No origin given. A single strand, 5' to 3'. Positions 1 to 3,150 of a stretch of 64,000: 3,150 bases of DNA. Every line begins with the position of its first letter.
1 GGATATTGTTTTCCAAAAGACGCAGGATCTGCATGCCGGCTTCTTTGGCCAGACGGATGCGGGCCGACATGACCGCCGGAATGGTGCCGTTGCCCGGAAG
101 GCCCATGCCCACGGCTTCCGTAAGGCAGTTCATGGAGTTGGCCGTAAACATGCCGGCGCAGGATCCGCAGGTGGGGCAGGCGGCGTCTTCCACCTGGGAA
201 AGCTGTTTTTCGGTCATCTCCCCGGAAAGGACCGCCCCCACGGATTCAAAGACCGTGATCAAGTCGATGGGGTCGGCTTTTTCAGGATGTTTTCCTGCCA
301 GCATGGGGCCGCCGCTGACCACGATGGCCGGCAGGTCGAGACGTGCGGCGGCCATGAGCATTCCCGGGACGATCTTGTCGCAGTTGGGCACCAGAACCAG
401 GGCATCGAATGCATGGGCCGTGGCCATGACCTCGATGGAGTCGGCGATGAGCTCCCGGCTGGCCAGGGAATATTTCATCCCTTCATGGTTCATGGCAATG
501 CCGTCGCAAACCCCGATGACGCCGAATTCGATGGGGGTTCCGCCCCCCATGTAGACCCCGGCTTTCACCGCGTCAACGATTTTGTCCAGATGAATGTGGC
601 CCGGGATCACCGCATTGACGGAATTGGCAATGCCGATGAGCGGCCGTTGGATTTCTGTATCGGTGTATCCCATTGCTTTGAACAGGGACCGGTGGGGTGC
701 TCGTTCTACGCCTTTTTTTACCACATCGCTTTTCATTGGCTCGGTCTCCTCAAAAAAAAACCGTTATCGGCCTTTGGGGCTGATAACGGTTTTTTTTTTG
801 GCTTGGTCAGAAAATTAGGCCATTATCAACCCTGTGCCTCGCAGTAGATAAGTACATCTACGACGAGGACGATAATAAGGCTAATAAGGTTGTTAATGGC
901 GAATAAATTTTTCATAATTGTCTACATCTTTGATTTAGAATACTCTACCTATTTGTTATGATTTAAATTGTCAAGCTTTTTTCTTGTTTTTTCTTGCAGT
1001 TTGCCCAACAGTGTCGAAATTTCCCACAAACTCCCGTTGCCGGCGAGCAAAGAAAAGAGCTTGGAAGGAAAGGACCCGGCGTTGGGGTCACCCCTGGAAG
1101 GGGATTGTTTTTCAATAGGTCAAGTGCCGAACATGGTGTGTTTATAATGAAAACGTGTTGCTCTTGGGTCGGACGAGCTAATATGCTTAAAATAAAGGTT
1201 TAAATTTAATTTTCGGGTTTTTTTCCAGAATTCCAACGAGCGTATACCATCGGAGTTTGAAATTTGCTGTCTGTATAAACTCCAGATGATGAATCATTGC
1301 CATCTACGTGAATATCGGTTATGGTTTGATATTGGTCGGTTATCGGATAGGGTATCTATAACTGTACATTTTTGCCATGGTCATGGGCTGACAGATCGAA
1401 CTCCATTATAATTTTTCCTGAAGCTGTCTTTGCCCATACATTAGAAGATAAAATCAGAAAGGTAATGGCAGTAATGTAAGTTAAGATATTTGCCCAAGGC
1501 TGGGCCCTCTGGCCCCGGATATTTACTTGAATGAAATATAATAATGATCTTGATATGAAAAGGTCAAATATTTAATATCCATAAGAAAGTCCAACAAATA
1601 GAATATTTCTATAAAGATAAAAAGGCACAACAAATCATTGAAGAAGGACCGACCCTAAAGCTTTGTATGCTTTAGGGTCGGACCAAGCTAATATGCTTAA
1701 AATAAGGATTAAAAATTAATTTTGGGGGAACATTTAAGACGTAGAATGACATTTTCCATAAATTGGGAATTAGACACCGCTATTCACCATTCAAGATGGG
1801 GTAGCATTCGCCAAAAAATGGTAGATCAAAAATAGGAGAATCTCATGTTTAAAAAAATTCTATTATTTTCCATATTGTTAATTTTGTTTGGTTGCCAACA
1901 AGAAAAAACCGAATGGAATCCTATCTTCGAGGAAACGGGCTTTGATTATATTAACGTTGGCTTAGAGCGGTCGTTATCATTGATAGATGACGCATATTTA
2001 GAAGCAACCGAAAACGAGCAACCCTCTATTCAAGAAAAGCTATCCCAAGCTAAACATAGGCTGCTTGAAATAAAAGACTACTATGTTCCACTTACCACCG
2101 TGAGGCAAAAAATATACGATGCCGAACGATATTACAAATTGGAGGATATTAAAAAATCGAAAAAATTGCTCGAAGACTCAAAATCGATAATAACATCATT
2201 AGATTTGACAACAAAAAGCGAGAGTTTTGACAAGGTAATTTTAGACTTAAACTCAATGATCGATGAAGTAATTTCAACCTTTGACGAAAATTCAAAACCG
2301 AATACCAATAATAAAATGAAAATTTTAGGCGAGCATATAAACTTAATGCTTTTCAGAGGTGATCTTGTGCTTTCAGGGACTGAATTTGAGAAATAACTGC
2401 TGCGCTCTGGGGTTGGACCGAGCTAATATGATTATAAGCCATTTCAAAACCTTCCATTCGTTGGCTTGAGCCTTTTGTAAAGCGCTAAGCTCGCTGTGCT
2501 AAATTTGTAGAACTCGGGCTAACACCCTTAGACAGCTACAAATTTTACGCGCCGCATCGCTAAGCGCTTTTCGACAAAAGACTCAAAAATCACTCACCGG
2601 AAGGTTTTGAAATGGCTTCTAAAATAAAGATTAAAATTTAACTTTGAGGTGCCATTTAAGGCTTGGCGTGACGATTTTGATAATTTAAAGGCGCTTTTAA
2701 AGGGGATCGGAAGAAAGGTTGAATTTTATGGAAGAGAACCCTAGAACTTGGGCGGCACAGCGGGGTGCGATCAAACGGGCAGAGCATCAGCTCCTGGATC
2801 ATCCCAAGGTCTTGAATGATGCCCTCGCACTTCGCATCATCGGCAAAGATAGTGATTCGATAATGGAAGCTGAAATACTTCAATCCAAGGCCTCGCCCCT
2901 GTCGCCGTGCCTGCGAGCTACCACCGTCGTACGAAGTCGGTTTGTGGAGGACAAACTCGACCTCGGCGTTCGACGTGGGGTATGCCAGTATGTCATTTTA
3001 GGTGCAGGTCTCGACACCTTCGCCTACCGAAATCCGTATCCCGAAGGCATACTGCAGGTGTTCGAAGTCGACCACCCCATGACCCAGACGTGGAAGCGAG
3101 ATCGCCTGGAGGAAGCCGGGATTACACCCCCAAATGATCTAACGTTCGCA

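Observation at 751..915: Leu/Ile/Val-rich leader peptide with a complete 1:2 / 2:3 / 3:4 attenuator directly upstream of ilvD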

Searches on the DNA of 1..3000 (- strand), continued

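Call 36: search_with_rna_model(model_id=R1, sources=[L181, L182, L183, L184, L185, L186, L187, L188, L189, L190, L191, L192, L193, L194, L195, L196, L197, L198, L199, L200], max_evalue=0.001)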
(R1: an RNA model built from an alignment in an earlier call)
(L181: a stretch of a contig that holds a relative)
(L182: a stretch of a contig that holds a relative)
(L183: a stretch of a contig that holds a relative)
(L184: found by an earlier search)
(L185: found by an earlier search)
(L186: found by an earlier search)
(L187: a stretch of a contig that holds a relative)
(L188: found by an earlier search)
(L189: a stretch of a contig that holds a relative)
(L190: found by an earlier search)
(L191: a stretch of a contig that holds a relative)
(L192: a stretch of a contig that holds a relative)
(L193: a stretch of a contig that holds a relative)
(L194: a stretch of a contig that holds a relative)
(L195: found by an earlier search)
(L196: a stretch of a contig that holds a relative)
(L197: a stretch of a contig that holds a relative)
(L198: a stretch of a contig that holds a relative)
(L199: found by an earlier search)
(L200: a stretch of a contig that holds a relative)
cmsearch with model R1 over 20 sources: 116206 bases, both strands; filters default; matches with E-value up to 0.001: 23.
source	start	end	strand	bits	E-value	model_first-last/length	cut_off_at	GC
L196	693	860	-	150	4.5e-28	1-167/167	no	0.39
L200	923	1088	+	91.3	4.6e-16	1-167/167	no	0.47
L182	1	107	+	81.9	4e-14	57-167/167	5'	0.38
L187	8808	8969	-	78.5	2e-13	1-167/167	no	0.44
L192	3570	3738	+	63.1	2.7e-10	1-167/167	no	0.38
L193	1381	1560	-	63.1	2.8e-10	1-167/167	no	0.43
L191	322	499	-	55.3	1.1e-08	1-167/167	no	0.43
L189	7457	7633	-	53.7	2.3e-08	1-167/167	no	0.51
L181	2835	3008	+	52.8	3.5e-08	1-167/167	no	0.46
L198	6482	6635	-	48.3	2.9e-07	1-167/167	no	0.38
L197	205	294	+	44.4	1.8e-06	1-167/167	no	0.44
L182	59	211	-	43.7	2.6e-06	1-167/167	no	0.42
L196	613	740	+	42.2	5.1e-06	1-167/167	no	0.45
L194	967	1146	-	39.5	1.9e-05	1-167/167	no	0.43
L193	1378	1421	+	36.6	7.2e-05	115-162/167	no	0.43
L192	3699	3754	-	36.4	8.2e-05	102-162/167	no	0.36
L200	1043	1120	-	36.2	8.6e-05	1-167/167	no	0.42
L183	5400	5453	-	34.9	0.00016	98-167/167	5'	0.39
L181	2969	3022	-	33.9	0.00026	105-162/167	no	0.37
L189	7457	7496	+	33.6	0.00029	119-162/167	no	0.38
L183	5399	5438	+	33.1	0.00037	117-162/167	no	0.38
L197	255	288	-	32.6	0.00048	124-161/167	no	0.5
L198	6411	6522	+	32.3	0.00054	1-167/167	no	0.43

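Call 39: search_with_rna_model(model_id=R1, sources=[window, L001, L003, L004, L005, L006, L008, L011, L012, L013, L014, L015, L018, L019, L021, L022, L027, L028, L093, L086, L085, L116, L091, L148, L168, L102, L094, L156, L119, L113, L151, L108, L171, L132, L164, L087, L084, L117, L166, L167, L177, L163, L146, L142, L150, L092, L120, L165, L143, L106, L139, L173, L105, L126, L196, L200, L187, L192, L193, L191, L189, L181, L198], max_evalue=5e-7, make_alignment=true)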
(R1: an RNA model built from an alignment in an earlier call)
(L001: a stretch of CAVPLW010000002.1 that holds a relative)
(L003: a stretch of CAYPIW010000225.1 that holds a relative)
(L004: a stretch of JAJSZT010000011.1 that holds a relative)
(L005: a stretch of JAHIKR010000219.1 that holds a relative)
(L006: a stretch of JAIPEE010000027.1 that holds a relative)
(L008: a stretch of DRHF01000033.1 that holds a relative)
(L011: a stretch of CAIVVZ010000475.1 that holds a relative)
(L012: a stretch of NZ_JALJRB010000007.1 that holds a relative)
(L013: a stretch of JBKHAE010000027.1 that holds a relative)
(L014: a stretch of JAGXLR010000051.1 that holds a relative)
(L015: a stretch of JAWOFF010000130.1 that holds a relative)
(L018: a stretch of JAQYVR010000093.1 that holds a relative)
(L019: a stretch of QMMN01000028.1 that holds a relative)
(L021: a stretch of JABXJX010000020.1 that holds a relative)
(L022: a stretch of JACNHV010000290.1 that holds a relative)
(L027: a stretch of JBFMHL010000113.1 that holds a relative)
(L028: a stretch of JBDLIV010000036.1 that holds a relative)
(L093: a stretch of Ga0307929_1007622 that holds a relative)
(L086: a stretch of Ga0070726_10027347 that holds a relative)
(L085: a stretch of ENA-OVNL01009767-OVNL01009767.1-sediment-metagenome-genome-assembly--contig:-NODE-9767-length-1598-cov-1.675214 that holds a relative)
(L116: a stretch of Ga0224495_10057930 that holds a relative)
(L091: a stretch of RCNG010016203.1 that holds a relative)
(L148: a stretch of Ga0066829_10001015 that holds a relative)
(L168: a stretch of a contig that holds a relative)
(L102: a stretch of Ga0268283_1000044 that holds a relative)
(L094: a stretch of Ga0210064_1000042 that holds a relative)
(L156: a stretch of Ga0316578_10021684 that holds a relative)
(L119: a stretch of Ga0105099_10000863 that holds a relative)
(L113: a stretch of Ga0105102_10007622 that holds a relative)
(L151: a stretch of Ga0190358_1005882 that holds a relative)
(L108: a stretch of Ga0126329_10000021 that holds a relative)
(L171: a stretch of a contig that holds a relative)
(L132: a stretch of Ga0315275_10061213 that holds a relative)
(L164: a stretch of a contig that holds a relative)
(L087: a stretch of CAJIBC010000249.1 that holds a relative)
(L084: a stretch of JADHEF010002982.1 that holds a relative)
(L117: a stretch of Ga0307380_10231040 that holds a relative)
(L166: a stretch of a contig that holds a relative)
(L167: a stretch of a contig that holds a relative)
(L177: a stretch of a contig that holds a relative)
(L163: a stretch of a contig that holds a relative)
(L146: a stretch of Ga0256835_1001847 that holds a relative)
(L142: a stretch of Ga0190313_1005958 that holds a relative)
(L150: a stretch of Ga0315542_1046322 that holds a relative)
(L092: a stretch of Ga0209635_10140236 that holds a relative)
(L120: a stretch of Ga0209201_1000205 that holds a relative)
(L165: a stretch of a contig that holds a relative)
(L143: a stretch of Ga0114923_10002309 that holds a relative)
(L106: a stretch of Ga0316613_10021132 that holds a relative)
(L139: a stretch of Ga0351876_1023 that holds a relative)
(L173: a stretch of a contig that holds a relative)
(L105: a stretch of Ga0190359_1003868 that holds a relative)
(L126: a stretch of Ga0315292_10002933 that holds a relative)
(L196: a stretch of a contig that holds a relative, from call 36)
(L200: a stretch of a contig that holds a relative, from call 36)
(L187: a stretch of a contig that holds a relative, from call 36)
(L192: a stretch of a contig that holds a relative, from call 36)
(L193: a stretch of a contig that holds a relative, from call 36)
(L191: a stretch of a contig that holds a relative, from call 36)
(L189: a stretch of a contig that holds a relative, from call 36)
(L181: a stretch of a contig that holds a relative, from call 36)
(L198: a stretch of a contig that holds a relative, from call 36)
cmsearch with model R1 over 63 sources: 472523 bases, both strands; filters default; matches with E-value up to 5e-7: 61.
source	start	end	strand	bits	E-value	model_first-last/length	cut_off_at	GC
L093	70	235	-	172.3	5.1e-32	1-167/167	no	0.36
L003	2819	2985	+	169.4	2e-31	1-167/167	no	0.33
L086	1786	1952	+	164.3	2.2e-30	1-167/167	no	0.4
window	752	915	-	160.9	1.1e-29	1-167/167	no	0.38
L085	395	561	-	156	1.1e-28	1-167/167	no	0.39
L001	2818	2985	+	155.1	1.7e-28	1-167/167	no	0.39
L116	939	1103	-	154.6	2.1e-28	1-167/167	no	0.37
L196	693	860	-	150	1.8e-27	1-167/167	no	0.39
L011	1955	2116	+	141.5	1e-25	1-167/167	no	0.4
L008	2806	2968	+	139.9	2.2e-25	1-167/167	no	0.37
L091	1434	1598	-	134.6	2.6e-24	1-167/167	no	0.35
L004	2823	2986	+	129.8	2.6e-23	1-167/167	no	0.33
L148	9555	9717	-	128.9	3.9e-23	1-167/167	no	0.36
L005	2820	2984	+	128.3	5.1e-23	1-167/167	no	0.3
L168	4250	4415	+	127.9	6.3e-23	1-167/167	no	0.4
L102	1437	1596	+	126.8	1e-22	1-167/167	no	0.39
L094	6024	6187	-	125.1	2.3e-22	1-167/167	no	0.42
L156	498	660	+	121.9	1.1e-21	1-167/167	no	0.46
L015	2782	2950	+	119.9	2.7e-21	1-167/167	no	0.4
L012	2821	2984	+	114.8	3e-20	1-167/167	no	0.51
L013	2822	2984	+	113.4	5.7e-20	1-167/167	no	0.38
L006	2794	2956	+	113.2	6.3e-20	1-167/167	no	0.37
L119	10724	10885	-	112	1.1e-19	1-167/167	no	0.33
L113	2872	3043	+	111.8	1.2e-19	1-167/167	no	0.41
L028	2815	2967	+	110.7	2.1e-19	1-167/167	no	0.35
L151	771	940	+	109.7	3.3e-19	1-167/167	no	0.38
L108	6738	6900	+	109.4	3.9e-19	1-167/167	no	0.44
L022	2832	2985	+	105.7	2.1e-18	1-167/167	no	0.39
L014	2817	2984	+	105.5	2.4e-18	1-167/167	no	0.4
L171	8264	8417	-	105.3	2.6e-18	1-167/167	no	0.39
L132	3379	3540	+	104.8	3.4e-18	1-167/167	no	0.46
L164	10778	10931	-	99.1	4.8e-17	1-167/167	no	0.4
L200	923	1088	+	91.3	1.9e-15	1-167/167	no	0.47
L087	861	1023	+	90.3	3.1e-15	1-167/167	no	0.4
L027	638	789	+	81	2.4e-13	1-167/167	no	0.5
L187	8808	8969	-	78.5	8e-13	1-167/167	no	0.44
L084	2336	2497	-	74.5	5.3e-12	1-167/167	no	0.52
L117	33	171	-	68.8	7.5e-11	1-167/167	no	0.32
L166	1319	1470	+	68.4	9.3e-11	1-167/167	no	0.48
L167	8773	8923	+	68.1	1.1e-10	1-167/167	no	0.36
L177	2236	2411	-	65.7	3.3e-10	1-167/167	no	0.39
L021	702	866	+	65.1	4.3e-10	1-167/167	no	0.46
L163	1364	1532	+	64.6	5.5e-10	1-167/167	no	0.41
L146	11318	11487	+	63.5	9.4e-10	1-167/167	no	0.46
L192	3570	3738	+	63.1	1.1e-09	1-167/167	no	0.38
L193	1381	1560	-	63.1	1.1e-09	1-167/167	no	0.43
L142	3122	3305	+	61.9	1.9e-09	1-167/167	no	0.34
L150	1524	1710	-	61.8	2e-09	1-167/167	no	0.39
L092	1670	1847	-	61.8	2.1e-09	1-167/167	no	0.37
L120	109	259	+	60.9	3.2e-09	1-167/167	no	0.48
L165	2810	2984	+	60.6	3.7e-09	1-167/167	no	0.39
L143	7166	7337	-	60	4.7e-09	1-167/167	no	0.42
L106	2597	2727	-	60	4.9e-09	1-167/167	no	0.41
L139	1066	1220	+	59.2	6.9e-09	1-167/167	no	0.44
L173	6477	6661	+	59.2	7.1e-09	1-167/167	no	0.45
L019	1066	1230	+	57.9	1.3e-08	1-167/167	no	0.44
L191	322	499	-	55.3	4.3e-08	1-167/167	no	0.43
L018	1063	1224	+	54.5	6.6e-08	1-167/167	no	0.44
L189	7457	7633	-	53.7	9.4e-08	1-167/167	no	0.51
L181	2835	3008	+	52.8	1.4e-07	1-167/167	no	0.46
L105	5358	5537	-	52.3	1.8e-07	1-167/167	no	0.46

Alignment A3: 61 matches aligned to the model, 278 columns, each read 5' to 3' on its own strand. Consensus structure (alignment columns), stored with it:
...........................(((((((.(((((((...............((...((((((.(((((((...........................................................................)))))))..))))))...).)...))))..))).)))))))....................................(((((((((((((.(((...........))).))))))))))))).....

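Call 44: search_rna_families(sources=[L018, L143, L177, L094, L139, L120, L012, L022, L003], threshold=gathering)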
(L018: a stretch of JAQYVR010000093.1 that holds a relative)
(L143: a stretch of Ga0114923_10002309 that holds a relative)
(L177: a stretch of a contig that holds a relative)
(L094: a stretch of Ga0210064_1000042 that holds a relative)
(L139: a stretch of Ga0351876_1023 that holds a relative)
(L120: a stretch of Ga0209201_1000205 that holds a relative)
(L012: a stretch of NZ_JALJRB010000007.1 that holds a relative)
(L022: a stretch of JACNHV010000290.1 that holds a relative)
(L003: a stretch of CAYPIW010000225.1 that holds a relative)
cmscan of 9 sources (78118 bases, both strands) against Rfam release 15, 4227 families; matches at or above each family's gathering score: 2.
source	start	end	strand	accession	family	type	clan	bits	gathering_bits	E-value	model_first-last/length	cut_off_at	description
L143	7584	7658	-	RF00005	tRNA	Gene; tRNA;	CL00001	69.4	29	5.5e-13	1-71/71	no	tRNA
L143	7948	8020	-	RF00005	tRNA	Gene; tRNA;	CL00001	69.4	29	5.7e-13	1-71/71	no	tRNA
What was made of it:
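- On Curated leader RNA families in Rfam 15 (Leu, Thr, His, Trp, Phe leaders and others) and T-box: There was none at gathering score in nine related loci (call 44).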
